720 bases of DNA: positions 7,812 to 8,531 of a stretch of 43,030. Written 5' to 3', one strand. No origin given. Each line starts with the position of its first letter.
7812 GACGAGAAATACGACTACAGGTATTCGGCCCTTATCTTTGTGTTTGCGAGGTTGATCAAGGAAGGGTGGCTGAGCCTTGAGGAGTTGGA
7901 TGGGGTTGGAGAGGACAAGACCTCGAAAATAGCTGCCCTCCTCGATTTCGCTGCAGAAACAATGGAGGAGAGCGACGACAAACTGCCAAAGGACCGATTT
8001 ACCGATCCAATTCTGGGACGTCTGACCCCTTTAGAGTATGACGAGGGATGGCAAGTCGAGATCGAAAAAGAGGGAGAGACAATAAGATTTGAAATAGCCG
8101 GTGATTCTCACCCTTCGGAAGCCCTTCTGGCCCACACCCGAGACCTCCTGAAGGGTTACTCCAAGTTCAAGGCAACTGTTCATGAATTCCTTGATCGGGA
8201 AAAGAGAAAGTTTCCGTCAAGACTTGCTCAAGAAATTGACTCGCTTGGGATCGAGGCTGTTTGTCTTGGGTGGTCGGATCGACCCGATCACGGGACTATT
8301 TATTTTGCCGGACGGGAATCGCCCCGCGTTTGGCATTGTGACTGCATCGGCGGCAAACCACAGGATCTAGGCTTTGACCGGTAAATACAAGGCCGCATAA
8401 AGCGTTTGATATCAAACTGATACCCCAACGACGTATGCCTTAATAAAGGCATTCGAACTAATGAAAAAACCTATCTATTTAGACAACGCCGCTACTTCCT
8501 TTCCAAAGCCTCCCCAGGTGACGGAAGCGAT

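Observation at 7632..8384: FRP-like (fluorescence recovery protein) domain fused to an extra C-terminal domain in a non-phototroph context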

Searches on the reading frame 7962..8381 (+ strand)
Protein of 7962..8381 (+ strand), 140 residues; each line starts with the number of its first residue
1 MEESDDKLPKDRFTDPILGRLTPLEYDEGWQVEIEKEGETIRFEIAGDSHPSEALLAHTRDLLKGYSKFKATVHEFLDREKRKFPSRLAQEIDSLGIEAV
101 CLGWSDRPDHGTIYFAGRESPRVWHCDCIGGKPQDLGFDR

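Call 3: search_protein_families(library=pfam, proteins=[window:7962-8381:+], max_evalue=1)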
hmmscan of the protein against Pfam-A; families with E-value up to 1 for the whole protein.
window:7962-8381:+ (140 aa): 0 families

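Call 10: search_protein_families(library=padloc, proteins=[window:7962-8381:+], max_evalue=0.1)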
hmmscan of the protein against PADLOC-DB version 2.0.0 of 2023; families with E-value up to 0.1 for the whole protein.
window:7962-8381:+ (140 aa): 0 families

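Call 22: search_protein_representatives(protein=window:7962-8381:+)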
Query: 140 residues. Proteins with E-value up to 0.001 (for the whole library): 216; up to 1e-10: 114; up to 1e-30: 1. The best 150 are listed.
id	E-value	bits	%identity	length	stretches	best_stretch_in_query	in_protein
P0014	5.0e-33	130.5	51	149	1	7-139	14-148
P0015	2.7e-25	105.4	43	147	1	11-139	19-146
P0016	4.1e-25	104.8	44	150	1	7-139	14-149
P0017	2.3e-24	102.4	41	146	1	13-139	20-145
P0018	6.8e-24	100.9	39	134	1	13-137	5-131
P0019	9.0e-24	100.5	42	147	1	7-139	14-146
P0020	5.0e-23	98.1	44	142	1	15-139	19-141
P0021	8.1e-23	97.4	42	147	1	9-139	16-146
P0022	5.3e-22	94.7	43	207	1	13-139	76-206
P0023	8.7e-22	94.0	42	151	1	13-139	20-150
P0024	1.1e-21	93.8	39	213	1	9-139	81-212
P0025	1.1e-21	93.7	43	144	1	13-139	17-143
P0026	1.3e-21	93.5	38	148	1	9-139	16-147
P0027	4.7e-21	91.7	43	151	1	11-139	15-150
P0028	7.6e-21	91.0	39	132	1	14-139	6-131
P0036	2.8e-19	85.9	40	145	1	8-139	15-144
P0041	1.6e-18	83.5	38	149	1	13-139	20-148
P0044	3.2e-18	82.5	35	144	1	9-139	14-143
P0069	1.4e-14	70.6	32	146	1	14-140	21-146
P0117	3.6e-11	59.6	29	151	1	13-139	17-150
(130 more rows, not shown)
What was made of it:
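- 7998..8381 (+): C-terminal alpha/beta domain, residues 123-250 (four strands, three helices, four strands). Member of an unannotated family; family-invariant residues are G129, W140, P161 and W234. phmmer: 216 representatives at E<=1e-3 and 114 at <=1e-10 (call 22).
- On Unnamed C-domain family (about 145-aa proteins with motifs DPxLGxL, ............, RxWRCDY and LGFD): 114 representatives at E<=1e-10, covering query residues about 7-139 of 140 (call 22).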

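Call 25: search_protein_families(library=pfam, alignment_id=A1, max_evalue=1)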
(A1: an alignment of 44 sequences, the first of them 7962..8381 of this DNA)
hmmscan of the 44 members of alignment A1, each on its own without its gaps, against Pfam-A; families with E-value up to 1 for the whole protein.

A. member 1, window:7962-8381:+ (140 aa): 0 families

B. families by the number of members that match (of 44 scanned): 15 families
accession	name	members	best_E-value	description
PF10020.14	DUF2262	15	5.4e-05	Uncharacterized protein conserved in bacteria (DUF2262)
PF15943.11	YdaS_toxin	1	0.045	Bacterial toxin YdaS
PF15522.11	Ntox14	1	0.061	Novel toxin 14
PF14172.12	DUF4309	1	0.068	Domain of unknown function (DUF4309)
PF07653.23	SH3_2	1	0.07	Variant SH3 domain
PF18125.6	RlmM_FDX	1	0.073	RlmM ferredoxin-like domain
PF24215.1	H_T_assoc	1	0.1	Phage head to tail associated domain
PF00703.27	Glyco_hydro_2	1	0.13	Glycosyl hydrolases family 2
PF14837.11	INTS5_N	1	0.16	Integrator complex subunit 5 N-terminus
PF06175.17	MiaE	1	0.17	tRNA-(MS[2]IO[6]A)-hydroxylase (MiaE)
PF07533.21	BRK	1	0.17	BRK domain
PF02575.21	YbaB_DNA_bd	1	0.19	YbaB/EbfC DNA-binding family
PF02255.21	PTS_IIA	1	0.22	PTS system, Lactose/Cellobiose specific IIA subunit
PF07494.17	Reg_prop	1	0.25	Two component regulator propeller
PF21417.3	TH_ACT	1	0.28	Tyrosine 3-monooxygenase-like, ACT domain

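Call 26: search_solved_structures(query=A1, max_evalue=10, show_alignments=2)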
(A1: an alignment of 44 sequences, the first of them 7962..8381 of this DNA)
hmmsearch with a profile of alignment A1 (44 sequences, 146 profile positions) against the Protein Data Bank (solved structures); distinct sequences matched with E-value up to 10: 4.
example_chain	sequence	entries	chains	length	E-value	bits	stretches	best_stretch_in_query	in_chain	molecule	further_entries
5td8_D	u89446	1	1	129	0.39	13.7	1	62-103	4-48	Kinetochore protein SPC25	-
9s4q_25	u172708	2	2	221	1.6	11.7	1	62-104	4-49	Kinetochore protein SPC25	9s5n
8qad_A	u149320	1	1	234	1.7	11.7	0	51-101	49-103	sc-apCC-6-LLIA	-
7bqs_A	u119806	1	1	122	3.5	10.7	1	22-94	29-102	Nomur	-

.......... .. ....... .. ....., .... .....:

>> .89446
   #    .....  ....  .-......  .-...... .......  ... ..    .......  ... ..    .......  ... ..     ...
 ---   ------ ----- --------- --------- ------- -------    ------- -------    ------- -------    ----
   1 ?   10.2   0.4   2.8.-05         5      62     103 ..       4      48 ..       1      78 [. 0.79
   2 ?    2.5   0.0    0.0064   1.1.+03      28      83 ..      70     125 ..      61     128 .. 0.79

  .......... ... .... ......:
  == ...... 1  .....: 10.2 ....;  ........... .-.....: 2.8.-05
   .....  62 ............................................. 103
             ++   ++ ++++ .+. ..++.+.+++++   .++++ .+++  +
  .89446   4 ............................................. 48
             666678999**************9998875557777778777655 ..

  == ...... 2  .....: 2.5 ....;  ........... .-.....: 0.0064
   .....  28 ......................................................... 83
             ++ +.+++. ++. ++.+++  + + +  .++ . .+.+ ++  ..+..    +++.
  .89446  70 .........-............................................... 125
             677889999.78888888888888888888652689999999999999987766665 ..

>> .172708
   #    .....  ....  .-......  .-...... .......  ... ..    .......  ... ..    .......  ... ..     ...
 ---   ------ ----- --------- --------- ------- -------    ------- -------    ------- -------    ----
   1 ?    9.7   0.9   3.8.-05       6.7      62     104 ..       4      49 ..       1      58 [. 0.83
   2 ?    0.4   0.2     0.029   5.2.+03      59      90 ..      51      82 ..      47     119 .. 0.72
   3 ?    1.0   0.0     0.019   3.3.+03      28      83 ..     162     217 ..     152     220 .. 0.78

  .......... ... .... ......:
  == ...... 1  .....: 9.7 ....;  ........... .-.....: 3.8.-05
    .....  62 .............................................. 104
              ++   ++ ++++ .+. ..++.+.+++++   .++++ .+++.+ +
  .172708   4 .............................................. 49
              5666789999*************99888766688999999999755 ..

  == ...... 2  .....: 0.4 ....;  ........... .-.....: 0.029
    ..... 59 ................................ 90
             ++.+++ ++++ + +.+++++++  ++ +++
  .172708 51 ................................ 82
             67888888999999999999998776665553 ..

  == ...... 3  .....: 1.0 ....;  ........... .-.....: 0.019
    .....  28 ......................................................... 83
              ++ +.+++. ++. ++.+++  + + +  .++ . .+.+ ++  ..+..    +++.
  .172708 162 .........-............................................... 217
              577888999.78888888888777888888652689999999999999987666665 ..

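Call 27: find_homologous_proteins(query=A1, max_evalue=0.001)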
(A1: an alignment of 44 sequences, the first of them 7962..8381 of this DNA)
Query A1 (44 sequences) (140 aa, profile of the alignment): 7 proteins with E <= 0.001 among 999 candidates.
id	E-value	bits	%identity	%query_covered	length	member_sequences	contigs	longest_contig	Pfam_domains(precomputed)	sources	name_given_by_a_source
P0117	3.0e-44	168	28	89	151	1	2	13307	-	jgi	jgi:hypothetical protein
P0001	1.5e-43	166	100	100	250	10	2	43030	PF18032.7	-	-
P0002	6.6e-43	164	86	99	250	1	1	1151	PF18032.7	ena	-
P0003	8.9e-39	151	74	99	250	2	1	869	PF18032.7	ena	-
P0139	3.8e-38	148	28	95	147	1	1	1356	-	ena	-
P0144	8.8e-35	138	28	94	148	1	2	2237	-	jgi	jgi:hypothetical protein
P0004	1.1e-22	98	85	73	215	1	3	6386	PF18032.7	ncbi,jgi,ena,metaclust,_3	jgi:hypothetical protein|metaclust:\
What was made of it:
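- Tried and rejected: It returned only 7 hits because of the word index (call 27).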

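Call 43: search_protein_families(library=pfam, proteins=[P0015, P0019, P0021, P0036, P0041, P0117, P0014, P0017, P0044, P0069], max_evalue=1)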
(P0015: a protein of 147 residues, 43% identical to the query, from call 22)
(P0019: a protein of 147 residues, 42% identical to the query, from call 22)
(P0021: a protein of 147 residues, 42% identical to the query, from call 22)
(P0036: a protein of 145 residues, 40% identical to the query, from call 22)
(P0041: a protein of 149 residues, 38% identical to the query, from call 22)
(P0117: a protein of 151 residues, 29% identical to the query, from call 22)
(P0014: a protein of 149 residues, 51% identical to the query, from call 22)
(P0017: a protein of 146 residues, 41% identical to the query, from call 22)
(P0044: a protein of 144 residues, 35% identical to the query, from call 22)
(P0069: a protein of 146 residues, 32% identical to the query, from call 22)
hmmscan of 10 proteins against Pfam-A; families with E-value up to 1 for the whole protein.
P0015 (147 aa): 2 families
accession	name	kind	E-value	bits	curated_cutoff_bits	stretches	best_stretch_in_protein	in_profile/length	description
PF10020.14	DUF2262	-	0.0051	17.8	29.8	1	24-88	2-69/142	Uncharacterized protein conserved in bacteria (DUF2262)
PF06175.17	MiaE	-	0.17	12.1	27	1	65-106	44-86/199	tRNA-(MS[2]IO[6]A)-hydroxylase (MiaE)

P0019 (147 aa): 2 families
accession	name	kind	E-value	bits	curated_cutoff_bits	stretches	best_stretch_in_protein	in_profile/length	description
PF10020.14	DUF2262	-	0.023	15.7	29.8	1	24-73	2-50/142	Uncharacterized protein conserved in bacteria (DUF2262)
PF14837.11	INTS5_N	-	0.16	11.9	27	1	60-87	22-49/208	Integrator complex subunit 5 N-terminus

P0021 (147 aa): 0 families

P0036 (145 aa): 1 family
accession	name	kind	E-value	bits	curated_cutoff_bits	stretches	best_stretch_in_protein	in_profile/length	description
PF10020.14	DUF2262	-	0.028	15.3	29.8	1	22-57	1-36/142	Uncharacterized protein conserved in bacteria (DUF2262)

P0041 (149 aa): 2 families
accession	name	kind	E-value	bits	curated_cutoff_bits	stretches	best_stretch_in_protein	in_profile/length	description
PF10020.14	DUF2262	-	0.026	15.5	29.8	1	22-87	1-69/142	Uncharacterized protein conserved in bacteria (DUF2262)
PF14172.12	DUF4309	-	0.068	13.5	25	1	45-113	22-88/133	Domain of unknown function (DUF4309)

P0117 (151 aa): 1 family
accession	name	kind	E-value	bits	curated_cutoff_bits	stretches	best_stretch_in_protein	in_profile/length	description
PF10020.14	DUF2262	-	0.00012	23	29.8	1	19-100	1-82/142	Uncharacterized protein conserved in bacteria (DUF2262)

P0014 (149 aa): 1 family
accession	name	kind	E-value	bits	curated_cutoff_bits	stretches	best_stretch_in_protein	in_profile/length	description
PF15943.11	YdaS_toxin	-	0.045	14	30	1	73-103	17-46/65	Bacterial toxin YdaS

P0017 (146 aa): 1 family
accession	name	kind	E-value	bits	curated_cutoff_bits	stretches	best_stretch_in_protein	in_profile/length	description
PF02255.21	PTS_IIA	-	0.22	12.1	27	1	53-83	61-91/94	PTS system, Lactose/Cellobiose specific IIA subunit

P0044 (144 aa): 0 families

P0069 (146 aa): 1 family
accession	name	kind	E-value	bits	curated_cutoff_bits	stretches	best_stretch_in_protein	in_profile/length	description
PF10020.14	DUF2262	-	0.14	13.1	29.8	1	22-84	1-66/142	Uncharacterized protein conserved in bacteria (DUF2262)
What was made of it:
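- On DUF2262 (PF10020): The best relative scores 23 bits (calls 25, 43).
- Closest known: Pfam DUF2262. Same: Fifteen of 44 relatives of the C-domain give collinear weak hits: protein residues about 19-100 to profile positions 1-82 of 142 (calls 25, 43).
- Relatives give weak DUF2262 similarity (calls 25, 43).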

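Call 49: predict_structure(alignment_id=A1)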
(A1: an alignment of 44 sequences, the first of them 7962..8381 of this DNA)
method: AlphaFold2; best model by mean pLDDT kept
length: 140 residues; sequences in the alignment: 44
mean_pLDDT: 94.6   pTM: 0.87
mean pLDDT of the five models: 94.6, 94.5, 94.5, 93.7, 93.5
residues with pLDDT >= 90: 122; 70-90: 13; 50-70: 5; < 50: 0
segments of 3 or more residues with pLDDT < 50: none
pLDDT, mean of each block of 10 residues (from residue 1): 69 97 92 97 96 98 98 98 97 97 98 93 97 97
secondary structure, 60 per line:
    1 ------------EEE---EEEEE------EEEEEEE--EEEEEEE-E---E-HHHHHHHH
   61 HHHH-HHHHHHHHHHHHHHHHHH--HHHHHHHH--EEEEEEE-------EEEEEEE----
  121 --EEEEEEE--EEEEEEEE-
elements in order: E13-15 E19-23 E30-36 E39-45 H53-64 H66-83 H86-93 E96-102 E110-116 E123-129 E132-139
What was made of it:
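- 7998..8381 (+): AF2 pLDDT 94.6, pTM 0.87 (call 49).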

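Call 54: fold_search(model_id=the predicted structure, library=pdb)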
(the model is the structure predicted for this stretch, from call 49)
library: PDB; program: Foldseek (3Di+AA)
matches with E <= 10: 360; with E <= 0.001: 0
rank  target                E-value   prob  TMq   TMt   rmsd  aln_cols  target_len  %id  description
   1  9euf_8                4.6e-01  0.63  0.20  0.05   2.2        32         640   16  Cryo-EM structure of Staphylococcus aureus bacteriophage phi812 baseplate in the pre-contraction state - complete (released 2025-04-09)
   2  1yr2                  5.2e-01  0.16  0.19  0.05   4.4        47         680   17  Structural and Mechanistic Analysis of Two Prolyl Endopeptidases: Role of Inter-Domain Dynamics in Catalysis and Specifi (released 2005-03-15)
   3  3mbh_C                6.6e-01  0.12  0.17  0.09   8.1        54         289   18  Crystal structure of a putative phosphomethylpyrimidine kinase (BT_4458) from BACTEROIDES THETAIOTAOMICRON VPI-5482 at (released 2010-06-02)
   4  8bmz_A                7.4e-01  0.57  0.27  0.12   2.1        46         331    9  Bacteroides thetaiotaomicron surface lipoprotein BT1954 bound to adenosylcobalamin (released 2023-08-16)
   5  6h16_A                8.4e-01  0.23  0.24  0.07   3.7        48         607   14  Structure of LRP6 P3E3P4E4 in complex with VHH L-P2-D07 (released 2019-01-30)
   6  6b12_B                9.4e-01  0.41  0.26  0.24   3.1        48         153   12  Structure of Tne2 in complex with Tni2 (released 2017-12-20)
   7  3mbh_A                1.1e+00  0.10  0.17  0.09   8.1        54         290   18  Crystal structure of a putative phosphomethylpyrimidine kinase (BT_4458) from BACTEROIDES THETAIOTAOMICRON VPI-5482 at (released 2010-06-02)
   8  4rpa_A                1.1e+00  0.10  0.27  0.14  12.9       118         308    9  Crystal structure of inorganic pyrophosphatase from Staphylococcus aureus in complex with Mn2+ (released 2015-01-21)
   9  5gje_B                1.2e+00  0.20  0.22  0.06   3.2        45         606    9  Three-dimensional reconstruction of human LRP6 ectodomain complexed with Dkk1 (released 2017-01-18)
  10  3s2k_B                1.2e+00  0.20  0.22  0.06   3.2        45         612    9  Structural basis of Wnt signaling inhibition by Dickkopf binding to LRP5/6. (released 2011-11-02)
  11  8veh_C                1.3e+00  0.30  0.26  0.20   4.0        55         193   11  Crystal structure of outer membrane lipoprotein carrier protein (LolA) from Rickettsia bellii (released 2023-12-27)
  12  8okv_C                1.4e+00  0.30  0.25  0.12   2.4        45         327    7  lipoprotein BT2095 from Bacteroides thetaiotamicron bound to cyanocobalamin CnCbl (released 2023-09-20)
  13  8bmz_B                1.6e+00  0.30  0.25  0.11   2.6        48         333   10  Bacteroides thetaiotaomicron surface lipoprotein BT1954 bound to adenosylcobalamin (released 2023-08-16)
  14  9ubw_E                1.6e+00  0.28  0.25  0.04   3.2        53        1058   11  The atomic coordinates of the mouse CatSper dimer (released 2025-12-31)
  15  9eje_G                1.7e+00  0.11  0.19  0.08   3.6        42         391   14  NCS.1 Fab in complex with N5 NA of A/shorebird/Delaware Bay/309/2016 (DB16, H10N5) -- 3 Fabs (released 2025-08-13)
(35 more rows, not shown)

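Call 64: fold_search(model_id=the predicted structure, library=viral)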
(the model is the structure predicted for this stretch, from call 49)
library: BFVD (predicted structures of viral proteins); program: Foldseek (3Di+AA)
matches with E <= 10: 532; with E <= 0.001: 0
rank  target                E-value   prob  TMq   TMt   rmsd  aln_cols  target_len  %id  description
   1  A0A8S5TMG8            1.0e-01  0.33  0.26  0.23  15.4       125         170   14  Uncharacterized protein [Podoviridae sp. cttot15]
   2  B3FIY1                1.4e-01  0.57  0.29  0.39   5.9        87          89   17  Uncharacterized protein [Pseudomonas phage 201phi2-1]
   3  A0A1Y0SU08            1.5e-01  0.63  0.26  0.30  11.4        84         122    8  Uncharacterized protein [Pseudomonas phage Phabio]
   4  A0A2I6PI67            1.6e-01  0.12  0.21  0.09  14.1       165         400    8  Baseplate wedge subunit and tail pin protein [Pseudomonas phage PMBT14]
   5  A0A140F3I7            2.3e-01  0.11  0.18  0.18  14.9       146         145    8  Uncharacterized protein [Pyrobaculum filamentous virus 1]
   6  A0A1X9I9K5            2.7e-01  0.41  0.22  0.05   5.4        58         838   19  Phosphodiester glycosidase domain-containing protein [Staphylococcus phage vB_SscM-1]
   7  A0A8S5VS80            3.0e-01  0.18  0.21  0.07  15.8       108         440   11  (no name in the UniProt tables at hand)
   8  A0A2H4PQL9            3.6e-01  0.10  0.22  0.11  31.6       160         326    7  (no name in the UniProt tables at hand)
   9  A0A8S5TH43            3.8e-01  0.51  0.46  0.39   8.4       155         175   11  Uncharacterized protein [Myoviridae sp. ctIty1]
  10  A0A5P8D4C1            3.8e-01  0.18  0.24  0.33  12.7       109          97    9  Uncharacterized protein [Pectobacterium phage Wc4]
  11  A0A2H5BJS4            3.8e-01  0.11  0.25  0.10  13.7       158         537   14  dihydrofolate reductase [Erwinia phage vB_EamM_MadMel]
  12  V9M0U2                3.8e-01  0.07  0.19  0.09  17.6       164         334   16  Uncharacterized protein [Vibrio phage VP4B]
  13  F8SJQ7                4.8e-01  0.08  0.19  0.17  16.5       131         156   12  Uncharacterized protein 025 [Pseudomonas phage PhiPA3]
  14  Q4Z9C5                5.4e-01  0.75  0.21  0.09   1.4        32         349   16  ORF024 [Staphylococcus phage Twort (strain DSM 17442 / HER 48)]
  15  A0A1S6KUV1            5.4e-01  0.54  0.24  0.05   2.4        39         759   15  Tail fiber protein [Providencia phage vB_PreS_PR1]
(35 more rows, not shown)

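Call 76: search_protein_families(library=ncbifam, alignment_id=A1, max_evalue=0.1)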
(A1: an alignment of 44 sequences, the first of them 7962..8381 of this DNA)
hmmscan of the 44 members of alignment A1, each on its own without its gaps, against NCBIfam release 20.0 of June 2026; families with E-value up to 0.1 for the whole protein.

A. member 1, window:7962-8381:+ (140 aa): 0 families

B. families by the number of members that match (of 44 scanned): 3 families
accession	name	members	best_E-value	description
NF000516.1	EreD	1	0.015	EreD family erythromycin esterase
NF011163.0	PRK14565.1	1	0.056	triosephosphate isomerase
NF007621.2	PRK10276.1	1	0.078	translesion error-prone DNA polymerase V autoproteolytic subunit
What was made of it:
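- On Polymorphic-toxin immunity proteins or antitoxins: No Pfam, NCBIfam or PADLOC hit (calls 3, 10, 76).
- There is no Pfam Imm-family or NCBIfam hit (calls 3, 25, 76).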

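Call 78: search_dna_similar(query=window:7962-8381:+, collection=plasmids, mode=protein, max_evalue=0.01, max_rows=20)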
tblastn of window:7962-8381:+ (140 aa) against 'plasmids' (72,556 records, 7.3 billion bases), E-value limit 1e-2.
No match.

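Call 82: find_encoding_contigs(protein=P0014, flank=5000, max_places=4)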
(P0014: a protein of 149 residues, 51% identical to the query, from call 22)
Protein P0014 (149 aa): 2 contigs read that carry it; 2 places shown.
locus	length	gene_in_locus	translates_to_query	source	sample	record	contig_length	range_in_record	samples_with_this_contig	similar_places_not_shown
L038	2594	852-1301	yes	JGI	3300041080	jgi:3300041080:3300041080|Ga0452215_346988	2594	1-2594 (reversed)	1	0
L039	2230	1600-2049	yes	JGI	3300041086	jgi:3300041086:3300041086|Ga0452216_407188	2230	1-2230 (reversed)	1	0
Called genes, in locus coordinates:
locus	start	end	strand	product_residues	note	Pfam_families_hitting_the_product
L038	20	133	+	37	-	-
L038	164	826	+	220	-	PF00578:AhpC-TSA, PF08534:Redoxin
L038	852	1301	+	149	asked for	-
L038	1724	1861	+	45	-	-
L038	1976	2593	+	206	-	?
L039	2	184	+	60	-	?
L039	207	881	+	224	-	PF00590:TP_methylase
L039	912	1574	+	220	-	PF00578:AhpC-TSA, PF08534:Redoxin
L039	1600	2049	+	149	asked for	-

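Call 97: find_related_loci(query=A7, collection=metagenome_contigs, flank=3000)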
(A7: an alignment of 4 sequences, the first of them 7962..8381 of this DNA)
Query A7 (140 aa) in metagenome_contigs; peptide patterns used: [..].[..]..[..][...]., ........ (x = any residue, [..] = any of these).
345 stretches matched a pattern; 1 encode a relative of the query (tblastn E <= 1e-3); 1 distinct loci.
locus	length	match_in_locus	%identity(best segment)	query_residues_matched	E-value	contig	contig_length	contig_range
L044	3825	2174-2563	91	1-132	3e-77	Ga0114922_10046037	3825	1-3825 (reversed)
